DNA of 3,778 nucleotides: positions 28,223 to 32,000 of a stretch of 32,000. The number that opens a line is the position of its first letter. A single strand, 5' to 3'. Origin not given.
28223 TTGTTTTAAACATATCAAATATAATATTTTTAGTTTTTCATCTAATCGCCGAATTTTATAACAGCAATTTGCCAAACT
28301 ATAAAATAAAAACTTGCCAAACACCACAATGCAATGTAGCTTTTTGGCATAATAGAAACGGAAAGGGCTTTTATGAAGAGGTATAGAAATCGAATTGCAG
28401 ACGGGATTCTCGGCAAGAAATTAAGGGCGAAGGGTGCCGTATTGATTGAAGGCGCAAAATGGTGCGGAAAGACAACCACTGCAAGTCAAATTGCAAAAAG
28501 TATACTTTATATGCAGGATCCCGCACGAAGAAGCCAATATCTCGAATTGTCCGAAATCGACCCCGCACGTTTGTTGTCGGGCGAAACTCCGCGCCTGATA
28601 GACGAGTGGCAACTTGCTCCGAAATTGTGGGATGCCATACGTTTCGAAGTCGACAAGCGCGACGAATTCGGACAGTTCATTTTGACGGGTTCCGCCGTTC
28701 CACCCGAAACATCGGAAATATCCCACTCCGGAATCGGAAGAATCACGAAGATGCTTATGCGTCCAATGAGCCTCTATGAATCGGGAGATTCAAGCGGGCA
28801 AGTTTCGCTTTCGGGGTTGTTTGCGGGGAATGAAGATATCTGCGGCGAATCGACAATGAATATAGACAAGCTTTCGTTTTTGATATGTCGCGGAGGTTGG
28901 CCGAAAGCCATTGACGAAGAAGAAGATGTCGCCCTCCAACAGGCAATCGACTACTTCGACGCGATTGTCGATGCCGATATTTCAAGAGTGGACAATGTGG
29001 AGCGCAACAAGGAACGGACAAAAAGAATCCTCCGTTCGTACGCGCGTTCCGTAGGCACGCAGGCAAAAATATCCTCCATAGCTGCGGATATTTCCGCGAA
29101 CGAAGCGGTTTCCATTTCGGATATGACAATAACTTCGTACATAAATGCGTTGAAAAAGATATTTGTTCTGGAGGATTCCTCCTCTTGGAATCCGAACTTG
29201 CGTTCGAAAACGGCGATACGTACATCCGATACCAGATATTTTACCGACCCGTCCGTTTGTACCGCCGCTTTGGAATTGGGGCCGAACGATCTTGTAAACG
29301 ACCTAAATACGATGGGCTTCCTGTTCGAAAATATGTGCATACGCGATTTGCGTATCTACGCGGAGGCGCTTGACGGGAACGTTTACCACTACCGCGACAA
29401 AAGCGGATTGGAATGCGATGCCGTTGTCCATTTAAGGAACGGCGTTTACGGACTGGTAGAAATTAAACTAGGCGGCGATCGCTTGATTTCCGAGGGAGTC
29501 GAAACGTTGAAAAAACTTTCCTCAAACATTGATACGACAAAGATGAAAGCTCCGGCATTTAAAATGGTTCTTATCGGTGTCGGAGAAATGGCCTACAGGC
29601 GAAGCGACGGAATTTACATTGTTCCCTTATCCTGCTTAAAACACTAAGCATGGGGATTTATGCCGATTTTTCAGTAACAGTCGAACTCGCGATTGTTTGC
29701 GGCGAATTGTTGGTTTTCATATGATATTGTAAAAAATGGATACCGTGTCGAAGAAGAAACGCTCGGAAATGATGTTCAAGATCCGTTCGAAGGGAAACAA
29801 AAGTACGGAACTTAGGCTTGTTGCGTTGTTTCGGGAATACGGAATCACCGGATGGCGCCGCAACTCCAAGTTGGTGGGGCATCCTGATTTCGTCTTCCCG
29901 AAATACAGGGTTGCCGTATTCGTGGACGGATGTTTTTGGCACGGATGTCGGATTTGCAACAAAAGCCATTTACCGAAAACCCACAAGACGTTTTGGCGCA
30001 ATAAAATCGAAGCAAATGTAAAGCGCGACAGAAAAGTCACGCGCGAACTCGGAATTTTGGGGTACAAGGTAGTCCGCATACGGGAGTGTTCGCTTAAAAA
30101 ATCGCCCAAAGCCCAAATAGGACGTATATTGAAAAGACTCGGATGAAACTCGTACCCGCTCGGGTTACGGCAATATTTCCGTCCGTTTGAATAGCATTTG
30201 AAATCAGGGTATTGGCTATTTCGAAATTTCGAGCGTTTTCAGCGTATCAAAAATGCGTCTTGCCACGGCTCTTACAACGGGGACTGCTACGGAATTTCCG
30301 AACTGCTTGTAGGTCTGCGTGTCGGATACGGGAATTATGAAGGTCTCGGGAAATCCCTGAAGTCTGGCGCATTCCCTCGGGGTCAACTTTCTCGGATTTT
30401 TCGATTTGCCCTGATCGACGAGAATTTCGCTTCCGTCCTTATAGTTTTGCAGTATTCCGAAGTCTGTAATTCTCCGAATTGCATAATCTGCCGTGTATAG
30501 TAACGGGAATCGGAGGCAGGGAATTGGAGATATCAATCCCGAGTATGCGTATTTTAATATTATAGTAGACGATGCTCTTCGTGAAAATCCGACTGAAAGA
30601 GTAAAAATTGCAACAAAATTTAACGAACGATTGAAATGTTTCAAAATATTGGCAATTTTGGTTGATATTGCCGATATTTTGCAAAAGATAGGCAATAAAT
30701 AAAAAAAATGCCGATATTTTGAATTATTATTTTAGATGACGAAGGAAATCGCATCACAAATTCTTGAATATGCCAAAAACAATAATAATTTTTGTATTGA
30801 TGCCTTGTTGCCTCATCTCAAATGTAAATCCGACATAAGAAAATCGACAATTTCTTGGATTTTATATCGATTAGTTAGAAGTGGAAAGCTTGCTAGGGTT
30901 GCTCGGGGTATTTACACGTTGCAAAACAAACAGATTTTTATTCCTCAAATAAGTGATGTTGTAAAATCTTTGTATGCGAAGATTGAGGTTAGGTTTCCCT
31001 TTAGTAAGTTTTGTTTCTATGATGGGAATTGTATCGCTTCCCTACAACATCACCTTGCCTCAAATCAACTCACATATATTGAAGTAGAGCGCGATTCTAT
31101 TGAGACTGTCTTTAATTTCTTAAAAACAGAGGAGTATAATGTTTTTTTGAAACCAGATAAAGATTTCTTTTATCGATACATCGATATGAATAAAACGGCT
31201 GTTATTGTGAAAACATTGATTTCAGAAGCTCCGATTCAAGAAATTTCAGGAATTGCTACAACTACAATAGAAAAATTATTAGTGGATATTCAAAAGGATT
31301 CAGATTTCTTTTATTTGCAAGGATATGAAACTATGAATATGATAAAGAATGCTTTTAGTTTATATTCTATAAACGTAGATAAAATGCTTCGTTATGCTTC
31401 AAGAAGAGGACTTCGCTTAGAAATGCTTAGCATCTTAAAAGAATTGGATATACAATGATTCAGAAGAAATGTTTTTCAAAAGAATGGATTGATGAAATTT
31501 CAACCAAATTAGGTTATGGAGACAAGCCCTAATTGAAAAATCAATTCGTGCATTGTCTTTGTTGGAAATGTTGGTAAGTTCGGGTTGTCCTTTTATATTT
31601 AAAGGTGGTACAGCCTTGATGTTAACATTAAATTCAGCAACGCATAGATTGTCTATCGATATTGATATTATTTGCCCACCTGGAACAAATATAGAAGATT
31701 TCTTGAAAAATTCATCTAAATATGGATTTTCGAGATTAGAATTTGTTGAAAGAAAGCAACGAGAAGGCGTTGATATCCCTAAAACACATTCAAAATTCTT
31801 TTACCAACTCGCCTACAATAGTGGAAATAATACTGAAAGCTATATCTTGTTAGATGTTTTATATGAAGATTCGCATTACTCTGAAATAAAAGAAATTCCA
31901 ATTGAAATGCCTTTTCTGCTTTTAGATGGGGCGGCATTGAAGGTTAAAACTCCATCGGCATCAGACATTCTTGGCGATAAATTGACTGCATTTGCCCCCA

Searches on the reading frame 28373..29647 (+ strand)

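Call 13: search_protein_families(library=pfam, proteins=[window:28373-29647:+], max_evalue=0.001)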
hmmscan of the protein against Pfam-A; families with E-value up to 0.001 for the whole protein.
window:28373-29647:+ (424 aa): 2 families
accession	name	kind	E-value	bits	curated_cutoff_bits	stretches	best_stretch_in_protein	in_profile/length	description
PF13635.12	DUF4143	-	2.4e-32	112.4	28.1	1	201-366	2-159/160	Domain of unknown function (DUF4143)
PF13173.12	AAA_14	-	6.6e-14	52.5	27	1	21-136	3-127/129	AAA domain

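Call 14: search_protein_families(library=padloc, proteins=[window:28373-29647:+], max_evalue=0.001)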
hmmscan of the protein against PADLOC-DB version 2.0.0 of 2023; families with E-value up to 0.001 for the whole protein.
window:28373-29647:+ (424 aa): 7 families
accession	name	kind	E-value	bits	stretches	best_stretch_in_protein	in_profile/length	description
PDLC04790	PDC-S01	-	4.9e-61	204.7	1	1-422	8-417/422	-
PDLC04789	PDC-S01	-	2.7e-24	83.9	1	7-366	4-340/375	-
PDLC04787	PDC-S01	-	5.3e-18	63.1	1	20-386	27-379/412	-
PDLC04788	PDC-S01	-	2.8e-09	34.4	1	72-368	86-384/448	-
PDLC04792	PDC-S01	-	1e-08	32.2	1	55-136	71-150/452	-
PDLC04786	PDC-S01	-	1.3e-07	28.7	1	55-368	72-388/439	-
PDLC04791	PDC-S01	-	0.00016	18.5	0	251-383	240-367/395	-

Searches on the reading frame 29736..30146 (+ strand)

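Call 13: search_protein_families(library=pfam, proteins=[window:29736-30146:+], max_evalue=0.001)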
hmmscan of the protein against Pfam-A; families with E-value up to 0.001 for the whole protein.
window:29736-30146:+ (136 aa): 2 families
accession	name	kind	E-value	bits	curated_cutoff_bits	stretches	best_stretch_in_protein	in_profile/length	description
PF03852.21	Vsr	-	1.3e-20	73.4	27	1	1-71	1-70/74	DNA mismatch endonuclease Vsr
PF18741.7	MTES_1575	-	0.00085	19.8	38.2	0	92-135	53-96/96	REase_MTES_1575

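Call 14: search_protein_families(library=padloc, proteins=[window:29736-30146:+], max_evalue=0.001)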
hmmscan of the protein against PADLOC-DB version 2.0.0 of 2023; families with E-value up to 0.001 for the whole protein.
window:29736-30146:+ (136 aa): 1 family
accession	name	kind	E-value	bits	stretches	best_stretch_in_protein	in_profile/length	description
PDLC03397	Vsr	-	1.6e-21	75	1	3-125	4-124/156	Type II nicking endonuclease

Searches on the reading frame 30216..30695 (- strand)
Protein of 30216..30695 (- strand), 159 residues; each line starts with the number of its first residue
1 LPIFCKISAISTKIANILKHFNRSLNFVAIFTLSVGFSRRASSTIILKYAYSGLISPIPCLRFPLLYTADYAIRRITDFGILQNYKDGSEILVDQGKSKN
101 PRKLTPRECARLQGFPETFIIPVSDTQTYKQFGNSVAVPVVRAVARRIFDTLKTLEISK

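Call 13: search_protein_families(library=pfam, proteins=[window:30216-30695:-], max_evalue=0.001)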
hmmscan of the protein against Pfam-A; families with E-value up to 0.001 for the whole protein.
window:30216-30695:- (159 aa): 1 family
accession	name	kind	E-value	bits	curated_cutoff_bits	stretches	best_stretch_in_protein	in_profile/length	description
PF00145.23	DNA_methylase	-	2.6e-21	76.8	22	1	90-149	269-323/324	C-5 cytosine-specific DNA methylase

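Call 14: search_protein_families(library=padloc, proteins=[window:30216-30695:-], max_evalue=0.001)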
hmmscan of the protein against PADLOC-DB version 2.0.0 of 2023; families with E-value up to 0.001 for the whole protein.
window:30216-30695:- (159 aa): 42 families (the best 25 are shown)
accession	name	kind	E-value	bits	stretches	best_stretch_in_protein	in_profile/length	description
PDLC02653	DrmMII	-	1.2e-33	114.4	1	84-153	245-314/333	DrmMII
PDLC03361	MTase_II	-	1.8e-31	107.5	1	84-152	365-437/455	Type II methyltransferase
PDLC03272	MTase_II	-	6.8e-24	82.7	1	83-154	321-392/407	Type II methyltransferase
PDLC03733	oMTase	-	1.4e-17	61.7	1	95-148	382-454/476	orphan methyltransferase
PDLC03378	MTase_II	-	1.5e-14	52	1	98-156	276-334/344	Type II methyltransferase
PDLC03326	MTase_II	-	6.5e-13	46.6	1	99-153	323-377/412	Type II methyltransferase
PDLC03242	MTase_II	-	8.9e-12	42.6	1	102-152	349-399/409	Type II methyltransferase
PDLC02648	DrmMII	-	1.2e-11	42.1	1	95-157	394-456/468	DrmMII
PDLC00028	DruM2|DruM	-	1.3e-11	41.9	1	90-152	317-379/397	DNA cytosine methylase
PDLC00026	DruM2|DruM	-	2.1e-11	42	1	96-154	262-320/336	DNA cytosine methylase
PDLC03716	oMTase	-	2.4e-11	41.4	1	101-152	288-339/349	orphan methyltransferase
PDLC02649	DrmMII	-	2.6e-10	37.8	1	99-153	365-419/422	DrmMII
PDLC03234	MTase_II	-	4.4e-10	37.4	1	100-155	314-369/375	Type II methyltransferase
PDLC00034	DruM2|DruM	-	4.9e-10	36.4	1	101-147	376-423/457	DNA cytosine methylase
PDLC00033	DruM2|DruM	-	5.5e-10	37.1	1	100-153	312-365/368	DNA cytosine methylase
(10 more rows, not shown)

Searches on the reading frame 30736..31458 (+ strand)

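Call 13: search_protein_families(library=pfam, proteins=[window:30736-31458:+], max_evalue=0.001)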
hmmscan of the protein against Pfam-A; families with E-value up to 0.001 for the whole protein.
window:30736-31458:+ (240 aa): 2 families
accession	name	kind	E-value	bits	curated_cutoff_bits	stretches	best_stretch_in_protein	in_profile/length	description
PF20217.3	DUF6577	-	4.8e-65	219.5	27.8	1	38-236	1-200/204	Family of unknown function (DUF6577)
PF13338.12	AbiEi_4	-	4.8e-06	27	25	1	40-62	28-48/49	Transcriptional regulator, AbiEi antitoxin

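Call 14: search_protein_families(library=padloc, proteins=[window:30736-31458:+], max_evalue=0.001)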
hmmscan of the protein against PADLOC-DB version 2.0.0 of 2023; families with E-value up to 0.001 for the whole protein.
window:30736-31458:+ (240 aa): 11 families
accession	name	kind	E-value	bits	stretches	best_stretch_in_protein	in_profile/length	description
PDLC02235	AbiEi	-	1.1e-80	268.7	1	3-237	2-237/240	AbiEi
PDLC02261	AbiEi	-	2.1e-44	149.6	1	79-235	1-157/160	AbiEi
PDLC02243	AbiEi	-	1.5e-40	137.5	1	8-236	5-232/234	AbiEi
PDLC02257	AbiEi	-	2.7e-35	119.9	1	7-233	8-237/240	AbiEi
PDLC02225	AbiEi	-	2.5e-07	28.6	1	33-72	24-58/198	AbiEi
PDLC02226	AbiEi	-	5.5e-06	24.4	1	36-79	31-77/202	AbiEi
PDLC02265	AbiEi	-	6.2e-06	24.1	1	35-67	23-56/198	AbiEi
PDLC02267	AbiEi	-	4.4e-05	21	0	7-70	7-64/252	AbiEi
PDLC02283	AbiEi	-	9.4e-05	20.2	1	33-67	24-59/201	AbiEi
PDLC02236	AbiEi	-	0.00042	18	0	31-72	23-64/207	AbiEi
PDLC02251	AbiEi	-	0.00066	17.2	0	3-61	5-60/230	AbiEi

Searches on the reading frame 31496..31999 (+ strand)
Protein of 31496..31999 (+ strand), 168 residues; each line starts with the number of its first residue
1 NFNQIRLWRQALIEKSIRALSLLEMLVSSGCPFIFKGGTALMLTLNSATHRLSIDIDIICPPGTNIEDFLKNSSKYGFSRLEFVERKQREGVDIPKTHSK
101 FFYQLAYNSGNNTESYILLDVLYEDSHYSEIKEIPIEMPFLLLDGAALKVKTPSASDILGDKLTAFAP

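Call 64: search_protein_families(library=pfam, proteins=[window:31496-31999:+], max_evalue=0.00001)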
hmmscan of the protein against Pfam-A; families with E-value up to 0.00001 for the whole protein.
window:31496-31999:+ (168 aa): 1 family
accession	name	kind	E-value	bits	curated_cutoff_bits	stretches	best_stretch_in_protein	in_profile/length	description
PF08843.17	AbiEii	-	6.7e-16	59.4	22.5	1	26-167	8-150/238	Nucleotidyl transferase AbiEii toxin, Type IV TA system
